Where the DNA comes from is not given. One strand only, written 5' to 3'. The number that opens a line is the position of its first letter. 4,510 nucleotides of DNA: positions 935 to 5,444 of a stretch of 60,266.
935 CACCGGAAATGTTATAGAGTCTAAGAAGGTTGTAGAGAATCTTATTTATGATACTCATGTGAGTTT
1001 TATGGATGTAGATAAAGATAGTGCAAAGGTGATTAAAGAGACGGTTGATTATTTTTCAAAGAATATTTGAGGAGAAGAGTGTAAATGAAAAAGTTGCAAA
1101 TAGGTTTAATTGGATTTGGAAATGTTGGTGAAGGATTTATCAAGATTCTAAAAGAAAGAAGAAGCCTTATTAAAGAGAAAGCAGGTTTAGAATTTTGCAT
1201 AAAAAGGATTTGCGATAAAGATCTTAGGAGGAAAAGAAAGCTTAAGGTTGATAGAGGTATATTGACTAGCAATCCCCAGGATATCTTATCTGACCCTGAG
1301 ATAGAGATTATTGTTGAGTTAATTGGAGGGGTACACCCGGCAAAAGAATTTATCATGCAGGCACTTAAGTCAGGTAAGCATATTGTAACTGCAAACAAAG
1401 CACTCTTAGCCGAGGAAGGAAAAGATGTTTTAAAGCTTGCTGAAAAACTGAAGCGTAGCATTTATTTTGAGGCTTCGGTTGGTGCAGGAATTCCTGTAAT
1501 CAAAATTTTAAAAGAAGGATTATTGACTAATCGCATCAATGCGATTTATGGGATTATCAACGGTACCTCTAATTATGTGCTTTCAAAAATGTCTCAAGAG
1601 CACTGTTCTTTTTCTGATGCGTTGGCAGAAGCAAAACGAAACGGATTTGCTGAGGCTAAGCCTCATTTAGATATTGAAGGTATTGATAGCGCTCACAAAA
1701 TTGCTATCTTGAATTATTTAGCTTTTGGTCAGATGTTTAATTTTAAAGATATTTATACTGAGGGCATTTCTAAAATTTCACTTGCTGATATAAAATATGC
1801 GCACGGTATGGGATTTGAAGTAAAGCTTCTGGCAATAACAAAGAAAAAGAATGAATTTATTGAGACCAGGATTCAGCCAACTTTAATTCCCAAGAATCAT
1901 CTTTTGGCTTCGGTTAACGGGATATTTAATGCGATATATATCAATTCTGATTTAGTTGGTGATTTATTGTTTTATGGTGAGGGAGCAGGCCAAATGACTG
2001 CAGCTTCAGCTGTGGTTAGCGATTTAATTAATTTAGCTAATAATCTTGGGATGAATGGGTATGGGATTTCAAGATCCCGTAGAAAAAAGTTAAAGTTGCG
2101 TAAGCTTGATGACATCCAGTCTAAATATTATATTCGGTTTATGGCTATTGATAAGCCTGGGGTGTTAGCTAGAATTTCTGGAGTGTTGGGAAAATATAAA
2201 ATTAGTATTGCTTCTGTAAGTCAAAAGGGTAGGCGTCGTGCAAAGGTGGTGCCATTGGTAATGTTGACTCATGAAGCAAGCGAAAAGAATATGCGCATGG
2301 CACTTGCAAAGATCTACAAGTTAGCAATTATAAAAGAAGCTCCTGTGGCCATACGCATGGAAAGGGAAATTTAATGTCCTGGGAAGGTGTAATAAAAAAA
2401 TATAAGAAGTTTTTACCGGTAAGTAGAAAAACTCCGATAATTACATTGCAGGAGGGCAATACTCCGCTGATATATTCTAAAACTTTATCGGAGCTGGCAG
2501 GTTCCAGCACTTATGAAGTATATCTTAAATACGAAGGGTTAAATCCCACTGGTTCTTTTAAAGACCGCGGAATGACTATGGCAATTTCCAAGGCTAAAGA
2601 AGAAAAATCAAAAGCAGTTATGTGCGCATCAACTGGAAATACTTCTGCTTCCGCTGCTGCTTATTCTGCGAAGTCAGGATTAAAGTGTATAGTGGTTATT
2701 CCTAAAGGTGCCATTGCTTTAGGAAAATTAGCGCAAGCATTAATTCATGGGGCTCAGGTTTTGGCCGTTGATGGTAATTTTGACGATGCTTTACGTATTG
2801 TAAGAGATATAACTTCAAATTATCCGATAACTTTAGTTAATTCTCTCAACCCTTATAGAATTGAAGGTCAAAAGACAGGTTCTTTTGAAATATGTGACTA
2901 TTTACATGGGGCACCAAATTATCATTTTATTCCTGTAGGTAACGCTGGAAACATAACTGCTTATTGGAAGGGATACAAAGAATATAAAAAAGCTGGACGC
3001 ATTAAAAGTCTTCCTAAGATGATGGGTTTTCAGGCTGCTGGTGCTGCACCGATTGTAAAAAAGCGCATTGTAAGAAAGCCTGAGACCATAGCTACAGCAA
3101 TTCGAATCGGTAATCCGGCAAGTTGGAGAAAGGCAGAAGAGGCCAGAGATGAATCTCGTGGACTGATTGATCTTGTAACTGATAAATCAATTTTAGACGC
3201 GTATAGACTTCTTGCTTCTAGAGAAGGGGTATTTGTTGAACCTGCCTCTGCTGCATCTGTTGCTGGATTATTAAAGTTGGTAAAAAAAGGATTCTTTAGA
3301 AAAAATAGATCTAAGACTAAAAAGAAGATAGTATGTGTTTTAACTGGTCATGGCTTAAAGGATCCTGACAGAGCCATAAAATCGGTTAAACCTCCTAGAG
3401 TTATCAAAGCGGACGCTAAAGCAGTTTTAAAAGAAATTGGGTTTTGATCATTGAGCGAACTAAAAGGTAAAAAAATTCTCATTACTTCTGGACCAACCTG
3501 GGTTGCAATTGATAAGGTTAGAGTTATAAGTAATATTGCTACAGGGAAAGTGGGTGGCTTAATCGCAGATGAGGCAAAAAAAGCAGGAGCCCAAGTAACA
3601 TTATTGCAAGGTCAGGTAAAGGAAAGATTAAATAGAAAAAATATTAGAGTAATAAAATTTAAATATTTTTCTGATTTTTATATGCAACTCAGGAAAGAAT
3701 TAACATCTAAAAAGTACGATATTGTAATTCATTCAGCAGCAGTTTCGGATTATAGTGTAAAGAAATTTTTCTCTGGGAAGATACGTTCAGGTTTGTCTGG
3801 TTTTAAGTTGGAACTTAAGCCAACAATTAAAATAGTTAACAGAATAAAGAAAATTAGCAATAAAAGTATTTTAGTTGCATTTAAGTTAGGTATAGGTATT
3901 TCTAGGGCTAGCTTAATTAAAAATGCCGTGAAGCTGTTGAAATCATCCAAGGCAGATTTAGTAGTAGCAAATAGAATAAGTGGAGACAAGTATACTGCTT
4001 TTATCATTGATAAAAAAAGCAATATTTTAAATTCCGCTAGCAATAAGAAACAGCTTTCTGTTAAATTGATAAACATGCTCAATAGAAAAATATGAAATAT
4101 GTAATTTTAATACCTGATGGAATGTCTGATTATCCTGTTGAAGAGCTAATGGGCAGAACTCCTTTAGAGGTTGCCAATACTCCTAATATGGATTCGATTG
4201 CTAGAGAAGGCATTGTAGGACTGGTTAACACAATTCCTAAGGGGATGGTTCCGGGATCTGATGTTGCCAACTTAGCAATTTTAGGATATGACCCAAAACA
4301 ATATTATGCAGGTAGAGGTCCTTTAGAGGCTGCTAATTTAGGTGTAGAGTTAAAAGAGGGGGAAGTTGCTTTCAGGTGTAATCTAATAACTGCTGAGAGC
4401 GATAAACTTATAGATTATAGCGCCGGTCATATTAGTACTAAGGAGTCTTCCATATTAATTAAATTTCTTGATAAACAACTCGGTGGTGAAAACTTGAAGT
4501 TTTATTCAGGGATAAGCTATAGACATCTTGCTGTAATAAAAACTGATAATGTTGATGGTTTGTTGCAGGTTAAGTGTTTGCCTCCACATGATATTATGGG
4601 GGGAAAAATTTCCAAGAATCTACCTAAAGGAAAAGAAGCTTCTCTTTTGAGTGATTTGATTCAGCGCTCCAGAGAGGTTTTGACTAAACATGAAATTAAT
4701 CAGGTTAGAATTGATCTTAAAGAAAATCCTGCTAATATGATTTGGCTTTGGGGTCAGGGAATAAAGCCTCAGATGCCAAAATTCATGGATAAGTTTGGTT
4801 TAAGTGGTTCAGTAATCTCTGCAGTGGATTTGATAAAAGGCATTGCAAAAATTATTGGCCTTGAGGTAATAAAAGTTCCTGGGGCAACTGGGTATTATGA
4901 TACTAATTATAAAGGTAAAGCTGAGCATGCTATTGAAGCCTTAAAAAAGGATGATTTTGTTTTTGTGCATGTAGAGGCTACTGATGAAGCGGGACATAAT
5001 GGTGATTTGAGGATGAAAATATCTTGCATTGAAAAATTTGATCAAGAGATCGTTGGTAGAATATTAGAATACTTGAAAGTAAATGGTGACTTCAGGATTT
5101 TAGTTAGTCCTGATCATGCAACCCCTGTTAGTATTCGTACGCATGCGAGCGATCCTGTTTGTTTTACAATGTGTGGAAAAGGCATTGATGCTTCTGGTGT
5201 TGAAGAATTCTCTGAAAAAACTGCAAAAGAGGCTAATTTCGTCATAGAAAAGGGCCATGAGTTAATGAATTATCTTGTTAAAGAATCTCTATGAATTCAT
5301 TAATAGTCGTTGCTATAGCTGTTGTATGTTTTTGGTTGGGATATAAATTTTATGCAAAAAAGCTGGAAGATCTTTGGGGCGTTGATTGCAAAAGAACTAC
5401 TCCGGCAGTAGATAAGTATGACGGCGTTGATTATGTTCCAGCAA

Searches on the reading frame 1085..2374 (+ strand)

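Call 52: search_protein_families(library=pfam, proteins=[window:1085-2374:+], max_evalue=0.00001)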
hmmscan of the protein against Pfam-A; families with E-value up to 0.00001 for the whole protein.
window:1085-2374:+ (429 aa): 4 families
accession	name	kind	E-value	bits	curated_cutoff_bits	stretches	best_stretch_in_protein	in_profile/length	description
PF00742.24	Homoserine_dh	-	5.2e-60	202.7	22.9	1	137-315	1-173/173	Homoserine dehydrogenase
PF03447.22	NAD_binding_3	-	6.3e-19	69.2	24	1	10-129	1-116/116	Homoserine dehydrogenase, NAD binding domain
PF01842.31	ACT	-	2e-09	37.5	27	1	348-409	1-63/66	ACT domain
PF01408.29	GFO_IDH_MocA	-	3.2e-06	28.3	24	0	5-124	2-114/120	Oxidoreductase family, NAD-binding Rossmann fold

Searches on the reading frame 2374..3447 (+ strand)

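Call 52: search_protein_families(library=pfam, proteins=[window:2374-3447:+], max_evalue=0.00001)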
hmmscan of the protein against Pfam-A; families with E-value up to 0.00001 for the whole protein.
window:2374-3447:+ (357 aa): 1 family
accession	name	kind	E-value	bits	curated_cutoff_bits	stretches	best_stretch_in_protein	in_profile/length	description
PF00291.31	PALP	-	1e-73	248.7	35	1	23-325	1-295/295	Pyridoxal-phosphate dependent enzyme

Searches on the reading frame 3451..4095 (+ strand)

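Call 52: search_protein_families(library=pfam, proteins=[window:3451-4095:+], max_evalue=0.00001)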
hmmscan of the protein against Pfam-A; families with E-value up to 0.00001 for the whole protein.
window:3451-4095:+ (214 aa): 1 family
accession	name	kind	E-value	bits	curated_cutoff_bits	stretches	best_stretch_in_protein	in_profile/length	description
PF04127.22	DFP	-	5.6e-41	140.8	22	1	4-179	1-172/186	DNA/pantothenate metabolism flavoprotein C-terminal domain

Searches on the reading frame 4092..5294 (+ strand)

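Call 52: search_protein_families(library=pfam, proteins=[window:4092-5294:+], max_evalue=0.00001)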
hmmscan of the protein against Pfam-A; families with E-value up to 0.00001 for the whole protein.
window:4092-5294:+ (400 aa): 2 families
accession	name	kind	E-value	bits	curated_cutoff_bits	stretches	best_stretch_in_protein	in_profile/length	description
PF10143.14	PhosphMutase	-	4.5e-58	196.3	21.5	1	37-203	1-170/170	2,3-bisphosphoglycerate-independent phosphoglycerate mutase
PF01676.23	Metalloenzyme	-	2.6e-49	168.4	24.3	1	1-396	1-250/252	Metalloenzyme superfamily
